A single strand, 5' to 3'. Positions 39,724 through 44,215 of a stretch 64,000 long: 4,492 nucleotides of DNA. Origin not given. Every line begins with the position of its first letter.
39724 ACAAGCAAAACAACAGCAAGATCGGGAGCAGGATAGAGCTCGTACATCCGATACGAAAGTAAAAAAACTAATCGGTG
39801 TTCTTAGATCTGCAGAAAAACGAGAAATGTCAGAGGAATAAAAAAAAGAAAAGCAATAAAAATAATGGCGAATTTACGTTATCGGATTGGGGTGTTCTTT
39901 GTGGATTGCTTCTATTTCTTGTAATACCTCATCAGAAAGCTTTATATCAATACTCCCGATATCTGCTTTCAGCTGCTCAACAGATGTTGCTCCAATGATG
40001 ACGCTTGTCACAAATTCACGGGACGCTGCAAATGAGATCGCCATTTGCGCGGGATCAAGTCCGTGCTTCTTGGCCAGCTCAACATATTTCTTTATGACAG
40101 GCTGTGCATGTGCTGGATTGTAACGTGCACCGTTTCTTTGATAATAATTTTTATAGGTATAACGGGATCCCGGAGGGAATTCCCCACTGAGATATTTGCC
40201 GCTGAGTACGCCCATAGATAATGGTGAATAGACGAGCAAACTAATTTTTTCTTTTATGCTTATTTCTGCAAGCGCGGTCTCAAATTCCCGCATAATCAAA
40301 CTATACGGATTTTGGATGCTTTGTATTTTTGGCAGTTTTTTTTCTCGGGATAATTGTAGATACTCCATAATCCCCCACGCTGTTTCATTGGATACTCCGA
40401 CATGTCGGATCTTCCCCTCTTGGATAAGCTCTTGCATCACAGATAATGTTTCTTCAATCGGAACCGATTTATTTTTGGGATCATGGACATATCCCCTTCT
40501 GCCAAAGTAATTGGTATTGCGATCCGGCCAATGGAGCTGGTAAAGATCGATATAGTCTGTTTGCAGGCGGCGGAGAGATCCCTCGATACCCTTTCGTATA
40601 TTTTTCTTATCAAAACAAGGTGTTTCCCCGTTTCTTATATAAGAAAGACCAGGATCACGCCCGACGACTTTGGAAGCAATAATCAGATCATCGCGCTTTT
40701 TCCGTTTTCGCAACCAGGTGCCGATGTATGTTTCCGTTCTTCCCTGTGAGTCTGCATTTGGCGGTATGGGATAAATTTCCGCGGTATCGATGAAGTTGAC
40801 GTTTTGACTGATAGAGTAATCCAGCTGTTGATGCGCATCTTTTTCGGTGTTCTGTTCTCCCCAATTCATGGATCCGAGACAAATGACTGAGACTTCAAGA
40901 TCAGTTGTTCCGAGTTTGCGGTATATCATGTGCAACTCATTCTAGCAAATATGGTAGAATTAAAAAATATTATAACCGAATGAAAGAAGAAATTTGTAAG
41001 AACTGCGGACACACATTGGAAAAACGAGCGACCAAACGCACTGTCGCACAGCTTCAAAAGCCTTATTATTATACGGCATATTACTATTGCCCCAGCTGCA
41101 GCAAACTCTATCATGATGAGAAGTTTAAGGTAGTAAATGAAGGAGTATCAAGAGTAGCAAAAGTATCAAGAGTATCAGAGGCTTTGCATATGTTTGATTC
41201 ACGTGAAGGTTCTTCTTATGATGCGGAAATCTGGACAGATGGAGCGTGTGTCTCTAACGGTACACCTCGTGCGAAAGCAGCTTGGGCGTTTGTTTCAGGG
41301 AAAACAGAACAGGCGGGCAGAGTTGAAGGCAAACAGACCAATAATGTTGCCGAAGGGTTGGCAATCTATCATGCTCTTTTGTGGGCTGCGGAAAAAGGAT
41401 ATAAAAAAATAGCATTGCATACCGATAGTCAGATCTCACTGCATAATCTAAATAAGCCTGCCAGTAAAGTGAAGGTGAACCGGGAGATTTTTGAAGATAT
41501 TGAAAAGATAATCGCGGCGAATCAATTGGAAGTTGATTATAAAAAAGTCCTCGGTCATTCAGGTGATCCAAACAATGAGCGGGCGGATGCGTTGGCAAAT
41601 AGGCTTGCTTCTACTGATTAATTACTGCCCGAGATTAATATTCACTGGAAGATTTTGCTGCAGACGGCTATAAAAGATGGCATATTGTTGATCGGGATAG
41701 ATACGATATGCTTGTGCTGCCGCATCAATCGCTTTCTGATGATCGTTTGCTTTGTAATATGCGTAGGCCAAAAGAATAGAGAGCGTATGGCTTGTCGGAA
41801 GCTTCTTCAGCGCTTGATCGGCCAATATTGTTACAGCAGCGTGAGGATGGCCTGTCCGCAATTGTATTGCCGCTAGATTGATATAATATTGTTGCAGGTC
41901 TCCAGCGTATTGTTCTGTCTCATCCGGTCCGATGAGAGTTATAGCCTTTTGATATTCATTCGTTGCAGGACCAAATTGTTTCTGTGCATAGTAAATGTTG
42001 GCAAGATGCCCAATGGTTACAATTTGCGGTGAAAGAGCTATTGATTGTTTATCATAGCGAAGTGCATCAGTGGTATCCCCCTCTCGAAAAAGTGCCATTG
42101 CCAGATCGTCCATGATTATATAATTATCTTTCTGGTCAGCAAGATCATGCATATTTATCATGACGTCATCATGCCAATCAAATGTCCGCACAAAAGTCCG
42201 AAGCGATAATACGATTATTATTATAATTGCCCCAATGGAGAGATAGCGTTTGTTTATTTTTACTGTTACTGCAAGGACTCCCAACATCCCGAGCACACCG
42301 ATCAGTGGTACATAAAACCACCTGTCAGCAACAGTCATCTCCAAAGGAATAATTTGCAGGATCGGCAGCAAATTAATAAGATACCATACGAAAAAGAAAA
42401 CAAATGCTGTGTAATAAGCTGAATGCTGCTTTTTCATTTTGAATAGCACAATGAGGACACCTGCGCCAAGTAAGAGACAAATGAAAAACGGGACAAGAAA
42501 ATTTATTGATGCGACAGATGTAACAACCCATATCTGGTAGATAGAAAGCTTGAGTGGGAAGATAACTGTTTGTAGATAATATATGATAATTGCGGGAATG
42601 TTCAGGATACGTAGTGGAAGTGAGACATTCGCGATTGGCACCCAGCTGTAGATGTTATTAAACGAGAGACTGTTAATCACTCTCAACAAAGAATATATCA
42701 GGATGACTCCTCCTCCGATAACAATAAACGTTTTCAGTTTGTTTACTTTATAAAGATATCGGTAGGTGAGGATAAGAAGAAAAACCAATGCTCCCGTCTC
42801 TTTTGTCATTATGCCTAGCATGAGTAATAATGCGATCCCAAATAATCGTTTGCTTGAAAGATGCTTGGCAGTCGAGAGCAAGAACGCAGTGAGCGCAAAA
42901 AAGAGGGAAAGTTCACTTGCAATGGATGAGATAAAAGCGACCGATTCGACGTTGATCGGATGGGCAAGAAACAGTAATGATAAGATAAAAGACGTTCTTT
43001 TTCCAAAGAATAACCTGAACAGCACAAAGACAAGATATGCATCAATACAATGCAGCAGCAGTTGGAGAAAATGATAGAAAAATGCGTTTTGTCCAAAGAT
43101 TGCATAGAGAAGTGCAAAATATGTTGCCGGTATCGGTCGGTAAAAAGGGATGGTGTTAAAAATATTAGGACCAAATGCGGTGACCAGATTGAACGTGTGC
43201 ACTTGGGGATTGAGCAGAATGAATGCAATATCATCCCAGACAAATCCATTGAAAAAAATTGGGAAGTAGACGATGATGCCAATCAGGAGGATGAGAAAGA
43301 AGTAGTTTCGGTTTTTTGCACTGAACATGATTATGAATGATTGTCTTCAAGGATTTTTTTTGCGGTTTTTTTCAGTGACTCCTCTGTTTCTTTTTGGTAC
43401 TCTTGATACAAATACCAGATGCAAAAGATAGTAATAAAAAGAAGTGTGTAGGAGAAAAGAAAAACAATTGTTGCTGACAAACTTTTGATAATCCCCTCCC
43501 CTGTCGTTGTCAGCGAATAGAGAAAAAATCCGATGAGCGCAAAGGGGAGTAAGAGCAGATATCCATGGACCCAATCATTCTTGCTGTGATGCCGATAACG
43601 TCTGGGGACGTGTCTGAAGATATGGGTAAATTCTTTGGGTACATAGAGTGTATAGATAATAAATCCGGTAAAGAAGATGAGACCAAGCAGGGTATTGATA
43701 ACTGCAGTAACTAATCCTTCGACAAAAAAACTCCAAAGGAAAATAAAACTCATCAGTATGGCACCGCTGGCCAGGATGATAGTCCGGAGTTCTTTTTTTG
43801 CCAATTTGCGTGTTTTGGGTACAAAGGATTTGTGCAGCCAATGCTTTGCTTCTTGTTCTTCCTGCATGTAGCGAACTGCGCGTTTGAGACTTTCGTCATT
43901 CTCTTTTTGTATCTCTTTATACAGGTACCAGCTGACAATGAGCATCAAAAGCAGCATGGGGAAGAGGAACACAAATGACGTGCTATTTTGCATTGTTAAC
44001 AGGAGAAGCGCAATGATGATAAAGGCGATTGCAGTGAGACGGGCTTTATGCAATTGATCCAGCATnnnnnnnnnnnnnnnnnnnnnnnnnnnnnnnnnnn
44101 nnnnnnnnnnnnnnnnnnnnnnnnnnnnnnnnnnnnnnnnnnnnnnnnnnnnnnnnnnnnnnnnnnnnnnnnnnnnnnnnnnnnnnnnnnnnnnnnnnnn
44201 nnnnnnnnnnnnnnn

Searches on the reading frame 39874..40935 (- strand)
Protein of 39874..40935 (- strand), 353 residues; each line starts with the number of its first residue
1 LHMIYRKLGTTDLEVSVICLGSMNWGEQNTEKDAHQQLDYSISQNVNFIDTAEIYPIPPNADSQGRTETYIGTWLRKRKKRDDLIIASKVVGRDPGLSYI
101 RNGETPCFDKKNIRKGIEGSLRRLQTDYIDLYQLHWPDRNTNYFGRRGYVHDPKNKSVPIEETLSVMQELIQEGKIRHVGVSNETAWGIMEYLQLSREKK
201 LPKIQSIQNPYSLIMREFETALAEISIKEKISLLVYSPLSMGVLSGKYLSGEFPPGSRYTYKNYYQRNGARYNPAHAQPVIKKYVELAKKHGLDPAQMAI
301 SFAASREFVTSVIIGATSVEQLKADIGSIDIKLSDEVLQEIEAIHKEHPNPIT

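Call 49: search_protein_families(library=pfam, proteins=[window:39874-40935:-], max_evalue=0.00001)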
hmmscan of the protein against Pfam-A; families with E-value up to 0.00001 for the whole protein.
window:39874-40935:- (353 aa): 1 family
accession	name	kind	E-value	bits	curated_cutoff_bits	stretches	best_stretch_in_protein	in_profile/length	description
PF00248.27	Aldo_ket_red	-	4.4e-68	229.9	24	1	18-344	2-289/291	Aldo/keto reductase family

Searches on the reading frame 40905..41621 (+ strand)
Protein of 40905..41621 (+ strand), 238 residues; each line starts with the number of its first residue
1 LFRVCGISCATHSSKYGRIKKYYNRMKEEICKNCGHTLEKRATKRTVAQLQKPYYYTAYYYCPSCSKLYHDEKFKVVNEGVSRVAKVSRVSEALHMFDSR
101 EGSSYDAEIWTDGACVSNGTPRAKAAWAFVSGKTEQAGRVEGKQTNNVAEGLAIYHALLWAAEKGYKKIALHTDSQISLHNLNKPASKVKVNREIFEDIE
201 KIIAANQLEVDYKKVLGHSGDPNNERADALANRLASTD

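Call 49: search_protein_families(library=pfam, proteins=[window:40905-41621:+], max_evalue=0.00001)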
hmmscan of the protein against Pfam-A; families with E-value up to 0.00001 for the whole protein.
window:40905-41621:+ (238 aa): 2 families
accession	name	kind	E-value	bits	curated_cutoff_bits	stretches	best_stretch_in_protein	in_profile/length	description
PF00075.30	RNase_H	-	1.8e-18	67.5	25.8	1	107-234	4-139/141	RNase H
PF13456.12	RVT_3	-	5.5e-07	30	21.6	1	111-204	2-98/123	Reverse transcriptase-like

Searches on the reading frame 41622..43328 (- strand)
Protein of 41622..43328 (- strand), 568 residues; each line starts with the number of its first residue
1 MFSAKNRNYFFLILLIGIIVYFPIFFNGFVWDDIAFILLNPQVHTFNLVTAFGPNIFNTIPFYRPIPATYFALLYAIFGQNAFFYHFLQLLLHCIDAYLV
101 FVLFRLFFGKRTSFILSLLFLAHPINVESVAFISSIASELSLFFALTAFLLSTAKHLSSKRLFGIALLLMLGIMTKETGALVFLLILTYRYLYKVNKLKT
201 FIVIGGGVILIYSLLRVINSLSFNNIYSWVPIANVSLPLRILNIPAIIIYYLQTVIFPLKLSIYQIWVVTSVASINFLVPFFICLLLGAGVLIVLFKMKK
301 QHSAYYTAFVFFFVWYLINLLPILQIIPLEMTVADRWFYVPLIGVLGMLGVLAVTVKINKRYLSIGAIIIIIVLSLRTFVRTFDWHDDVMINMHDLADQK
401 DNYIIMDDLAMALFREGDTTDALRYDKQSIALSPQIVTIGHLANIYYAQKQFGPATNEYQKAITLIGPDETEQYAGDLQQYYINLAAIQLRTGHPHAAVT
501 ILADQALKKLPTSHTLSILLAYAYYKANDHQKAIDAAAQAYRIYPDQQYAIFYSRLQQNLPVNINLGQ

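Call 6: search_protein_families(library=pfam, proteins=[window:41622-43328:-], max_evalue=0.01)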
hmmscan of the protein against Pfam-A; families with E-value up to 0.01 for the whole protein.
window:41622-43328:- (568 aa): 14 families
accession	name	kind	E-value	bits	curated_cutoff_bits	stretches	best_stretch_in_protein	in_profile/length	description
PF07719.23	TPR_2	-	5e-11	42.3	27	1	519-546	6-33/34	Tetratricopeptide repeat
PF13424.12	TPR_12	-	5.5e-09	36.5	30.1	0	518-545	49-76/77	Tetratricopeptide repeat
PF13428.12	TPR_14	-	2.1e-08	34.5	23.5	0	518-550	5-37/44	Tetratricopeptide repeat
PF13432.12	TPR_16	-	7.1e-08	33.2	32.7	1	488-546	6-63/65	Tetratricopeptide repeat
PF13374.12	TPR_10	-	1.2e-06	28.7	27.5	0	406-432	5-31/42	Tetratricopeptide repeat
PF00515.34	TPR_1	-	2.5e-06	27.5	27.8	0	520-546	7-33/34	Tetratricopeptide repeat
PF13231.12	PMT_2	-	5e-06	27.3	26.1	1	70-209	9-149/160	Dolichyl-phosphate-mannose-protein mannosyltransferase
PF13181.12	TPR_8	-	1e-05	25.8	25.7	0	519-546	6-33/34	Tetratricopeptide repeat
PF14559.12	TPR_19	-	2.6e-05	24.9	25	1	493-553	5-65/68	Tetratricopeptide repeat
PF23558.1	TPR_P4H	-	4.2e-05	24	27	0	383-435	21-74/91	Prolyl 4-hydroxylase peptide-substrate-binding domain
PF13176.12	TPR_7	-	0.0034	17.8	27.9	0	518-546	3-31/36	Tetratricopeptide repeat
PF07721.20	TPR_4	-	0.0041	18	27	0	480-503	2-25/26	Tetratricopeptide repeat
PF13174.12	TPR_6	-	0.0046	18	26.3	0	520-546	6-32/33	Tetratricopeptide repeat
PF23914.1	TPR_CcmH_CycH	-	0.0089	16.3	42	0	507-549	43-85/158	Cytochrome c-type biogenesis protein H TPR domain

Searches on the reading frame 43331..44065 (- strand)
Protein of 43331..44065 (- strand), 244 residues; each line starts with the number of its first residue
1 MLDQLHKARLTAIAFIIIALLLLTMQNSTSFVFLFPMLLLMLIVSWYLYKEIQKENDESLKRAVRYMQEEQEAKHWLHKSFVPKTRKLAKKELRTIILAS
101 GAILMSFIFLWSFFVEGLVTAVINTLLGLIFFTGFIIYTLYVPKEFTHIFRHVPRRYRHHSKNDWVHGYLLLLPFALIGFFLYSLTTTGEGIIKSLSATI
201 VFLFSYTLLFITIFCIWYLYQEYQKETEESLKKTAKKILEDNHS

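Call 6: search_protein_families(library=pfam, proteins=[window:43331-44065:-], max_evalue=0.01)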
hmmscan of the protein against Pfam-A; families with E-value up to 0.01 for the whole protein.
window:43331-44065:- (244 aa): 5 families
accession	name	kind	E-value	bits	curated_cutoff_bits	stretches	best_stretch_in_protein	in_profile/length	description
PF01040.23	UbiA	-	8.1e-06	25.7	34.2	0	10-60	193-243/250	UbiA prenyltransferase family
PF16944.10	KCH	-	6e-05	23.3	27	0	196-234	205-243/251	Fungal potassium channel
PF15086.11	UPF0542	-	6.6e-05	23.1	27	0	32-65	25-58/68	Uncharacterised protein family UPF0542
PF13567.11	DUF4131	-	0.00013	22.1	31.6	0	11-57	8-56/165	Domain of unknown function (DUF4131)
PF01757.29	Acyl_transf_3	-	0.0078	15.7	31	0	7-56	214-270/326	Acyltransferase domain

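Call 30: find_related_loci(query=window:43331-44065:-, collection=metagenome_contigs, flank=2500)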
Query window:43331-44065:- (244 aa) in metagenome_contigs; peptide patterns used: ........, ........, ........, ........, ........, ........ (x = any residue, [..] = any of these).
345 stretches matched a pattern; 20 encode a relative of the query (tblastn E <= 1e-3); 20 distinct loci.
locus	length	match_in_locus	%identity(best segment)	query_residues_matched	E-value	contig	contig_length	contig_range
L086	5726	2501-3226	72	2-243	8e-121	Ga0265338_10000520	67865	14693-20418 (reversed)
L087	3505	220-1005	72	1-243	8e-115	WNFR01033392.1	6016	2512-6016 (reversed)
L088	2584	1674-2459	72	1-243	8e-119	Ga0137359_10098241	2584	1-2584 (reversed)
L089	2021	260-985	70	1-244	1e-117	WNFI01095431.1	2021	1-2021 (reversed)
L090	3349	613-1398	66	9-244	3e-111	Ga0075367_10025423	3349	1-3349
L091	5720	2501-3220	66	4-242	1e-107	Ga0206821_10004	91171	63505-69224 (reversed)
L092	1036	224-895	69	4-244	2e-117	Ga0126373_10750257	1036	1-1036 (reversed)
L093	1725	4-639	70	24-244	5e-114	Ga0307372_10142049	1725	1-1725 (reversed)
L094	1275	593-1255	76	1-242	7e-115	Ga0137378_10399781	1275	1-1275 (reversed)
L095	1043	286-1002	69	4-242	4e-114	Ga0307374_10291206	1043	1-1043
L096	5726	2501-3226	64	2-242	3e-104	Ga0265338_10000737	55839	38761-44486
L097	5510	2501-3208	72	6-241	9e-103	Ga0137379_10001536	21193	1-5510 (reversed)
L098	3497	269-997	60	1-242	1e-103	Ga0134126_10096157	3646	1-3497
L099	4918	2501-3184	67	1-244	6e-101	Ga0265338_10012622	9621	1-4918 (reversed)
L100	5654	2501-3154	63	24-241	4e-100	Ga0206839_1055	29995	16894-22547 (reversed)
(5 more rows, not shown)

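Call 75: find_homologous_proteins(query=L091:2498-3220:+, max_evalue=1e-40)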
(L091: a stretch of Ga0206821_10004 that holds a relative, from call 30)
Query L091:2498-3220:+ (241 aa): 54 proteins with E <= 1e-40 among 1536 candidates.
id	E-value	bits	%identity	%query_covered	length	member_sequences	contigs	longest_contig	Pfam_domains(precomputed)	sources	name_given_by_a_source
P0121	2.7e-150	517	100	100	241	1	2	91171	-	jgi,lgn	-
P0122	1.7e-125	435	83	100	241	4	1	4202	-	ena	-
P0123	5.7e-105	368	66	100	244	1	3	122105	PF01040.24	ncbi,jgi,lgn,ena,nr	ncbi:MAG TPA: hypothetical protein VND99_04270 [Candidatus Acidoferrales bacterium]|nr:hypothetical 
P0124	4.4e-100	352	66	99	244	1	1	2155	-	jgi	jgi:cbb3-type cytochrome oxidase subunit 3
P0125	1.0e-99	351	67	98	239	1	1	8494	-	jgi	jgi:uncharacterized membrane protein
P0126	1.0e-99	351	66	100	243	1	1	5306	-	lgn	-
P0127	1.6e-99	350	65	98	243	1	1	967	PF01040.24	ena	-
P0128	9.8e-99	348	64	98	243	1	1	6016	-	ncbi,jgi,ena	-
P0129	1.2e-98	348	65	100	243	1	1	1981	-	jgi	jgi:cbb3-type cytochrome oxidase subunit 3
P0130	1.5e-98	347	65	100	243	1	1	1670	-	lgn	-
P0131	1.7e-98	347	66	94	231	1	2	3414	-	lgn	-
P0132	1.3e-97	344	66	90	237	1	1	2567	-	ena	-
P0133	2.3e-97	343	63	98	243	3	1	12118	PF01040.24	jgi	jgi:hypothetical protein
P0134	3.7e-97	343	64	98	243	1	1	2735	-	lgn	-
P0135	5.6e-97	342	63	98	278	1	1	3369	-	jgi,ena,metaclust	metaclust:\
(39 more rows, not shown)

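Call 76: find_encoding_contigs(protein=P0122, flank=1500, max_places=6)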
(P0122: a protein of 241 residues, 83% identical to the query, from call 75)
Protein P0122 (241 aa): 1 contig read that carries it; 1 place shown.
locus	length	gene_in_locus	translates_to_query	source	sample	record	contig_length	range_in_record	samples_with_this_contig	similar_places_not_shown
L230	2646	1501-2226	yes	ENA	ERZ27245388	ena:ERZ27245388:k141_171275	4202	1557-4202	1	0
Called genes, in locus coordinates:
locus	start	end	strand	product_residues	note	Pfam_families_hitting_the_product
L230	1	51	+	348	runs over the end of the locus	PF02388:FemAB, PF13480:Acetyltransf_6, PF02388:FemAB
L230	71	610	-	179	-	PF06325:PrmA (weak)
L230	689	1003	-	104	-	PF00717:Peptidase_S24, PF10502:Peptidase_S26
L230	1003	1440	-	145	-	PF09055:Sod_Ni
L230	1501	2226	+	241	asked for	-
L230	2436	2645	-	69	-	?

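Call 77: find_encoding_contigs(protein=P0121, flank=10000, max_places=4)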
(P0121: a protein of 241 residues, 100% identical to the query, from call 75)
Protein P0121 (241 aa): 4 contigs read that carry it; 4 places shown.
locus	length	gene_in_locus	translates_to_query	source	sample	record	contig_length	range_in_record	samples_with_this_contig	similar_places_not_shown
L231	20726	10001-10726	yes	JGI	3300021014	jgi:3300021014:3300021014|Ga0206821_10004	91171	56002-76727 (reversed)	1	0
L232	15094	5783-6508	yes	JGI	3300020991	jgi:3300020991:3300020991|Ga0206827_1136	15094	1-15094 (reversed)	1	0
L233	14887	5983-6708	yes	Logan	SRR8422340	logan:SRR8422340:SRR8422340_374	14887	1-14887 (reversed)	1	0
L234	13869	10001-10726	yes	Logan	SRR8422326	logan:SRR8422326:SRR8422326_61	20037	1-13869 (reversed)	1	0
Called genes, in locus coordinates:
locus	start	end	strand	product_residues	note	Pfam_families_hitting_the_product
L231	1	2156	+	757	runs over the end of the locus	PF10060:DUF2298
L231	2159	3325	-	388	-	PF03816:LytR_cpsA_psr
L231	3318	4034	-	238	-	PF00121:TIM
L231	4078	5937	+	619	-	PF00580:UvrD-helicase, PF13245:AAA_19, PF01443:Viral_helicase1 (faint), PF13361:UvrD_C, PF13538:UvrD_C_2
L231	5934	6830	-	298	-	PF00892:EamA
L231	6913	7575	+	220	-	-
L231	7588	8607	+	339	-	PF02388:FemAB, PF13480:Acetyltransf_6 (faint), PF02388:FemAB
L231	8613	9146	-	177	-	PF06325:PrmA, PF13847:Methyltransf_31 (weak), PF13649:Methyltransf_25 (weak)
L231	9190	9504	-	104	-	PF10502:Peptidase_S26, PF00717:Peptidase_S24, PF10502:Peptidase_S26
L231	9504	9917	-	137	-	PF09055:Sod_Ni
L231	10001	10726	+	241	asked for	-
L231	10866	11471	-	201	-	PF00075:RNase_H, PF13456:RVT_3 (weak)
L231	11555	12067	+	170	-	PF00293:NUDIX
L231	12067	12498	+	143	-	PF00583:Acetyltransf_1, PF13673:Acetyltransf_10, PF13508:Acetyltransf_7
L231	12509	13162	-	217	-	PF00293:NUDIX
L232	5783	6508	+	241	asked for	-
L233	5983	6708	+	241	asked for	-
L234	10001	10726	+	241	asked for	-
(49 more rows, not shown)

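Call 89: predict_structure(alignment_id=A4)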
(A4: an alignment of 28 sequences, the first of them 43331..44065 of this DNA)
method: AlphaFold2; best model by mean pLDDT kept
length: 244 residues; sequences in the alignment: 28
mean_pLDDT: 70.6   pTM: 0.41
mean pLDDT of the five models: 70.6, 67.7, 64.7, 50.3, 49.8
residues with pLDDT >= 90: 0; 70-90: 146; 50-70: 91; < 50: 7
segments of 3 or more residues with pLDDT < 50: 1-4
pLDDT, mean of each block of 10 residues (from residue 1): 53 73 66 72 76 68 60 58 61 77 83 81 82 77 62 56 65 77 71 78 81 75 74 71 58
secondary structure, 60 per line:
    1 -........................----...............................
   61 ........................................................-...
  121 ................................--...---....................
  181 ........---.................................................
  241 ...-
elements in order: H2-25 H30-116 H118-152 H161-188 H192-243

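Call 91: fold_search(model_id=the predicted structure, library=pdb)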
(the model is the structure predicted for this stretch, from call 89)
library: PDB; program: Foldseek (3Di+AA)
matches with E <= 10: 7; with E <= 0.001: 0
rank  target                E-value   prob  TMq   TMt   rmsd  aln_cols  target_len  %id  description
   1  6bbg_A                5.4e+00  0.14  0.30  0.43  10.4       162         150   15  The CRAC channel Orai in an unlatched-closed conformation (released 2018-09-12)
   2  9ued_A                5.4e+00  0.06  0.16  0.08  12.3       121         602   16  Cryo-EM structure of human TRPV3 in complex with sevoflurane determined in MSP2N2 nanodisc (released 2026-04-08)
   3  8ue9_A                5.4e+00  0.04  0.18  0.16  27.3       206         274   16  Structure of TREK-1CG*:CAT335 (released 2024-06-26)
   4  6pis_B                7.2e+00  0.05  0.22  0.22  29.1       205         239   12  Mouse two pore domain K+ channel TRAAK (K2P4.1) - Fab complex structure (released 2019-12-25)
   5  6cq6_A                8.6e+00  0.06  0.23  0.21  30.6       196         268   12  K2P2.1(TREK-1) apo structure (released 2018-03-28)
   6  3nyj                  8.6e+00  0.04  0.20  0.24  11.5       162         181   10  Crystal Structure Analysis of APP E2 domain (released 2011-06-01)
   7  8dft_A                9.1e+00  0.05  0.18  0.30   9.3       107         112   17  Cryo-EM structure of conjugative pili from Pyrobaculum calidifontis (released 2023-03-22)

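Call 92: search_protein_families(library=ncbifam, proteins=[window:43331-44065:-], max_evalue=0.001)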
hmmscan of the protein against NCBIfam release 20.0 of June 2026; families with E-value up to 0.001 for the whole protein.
window:43331-44065:- (244 aa): 0 families
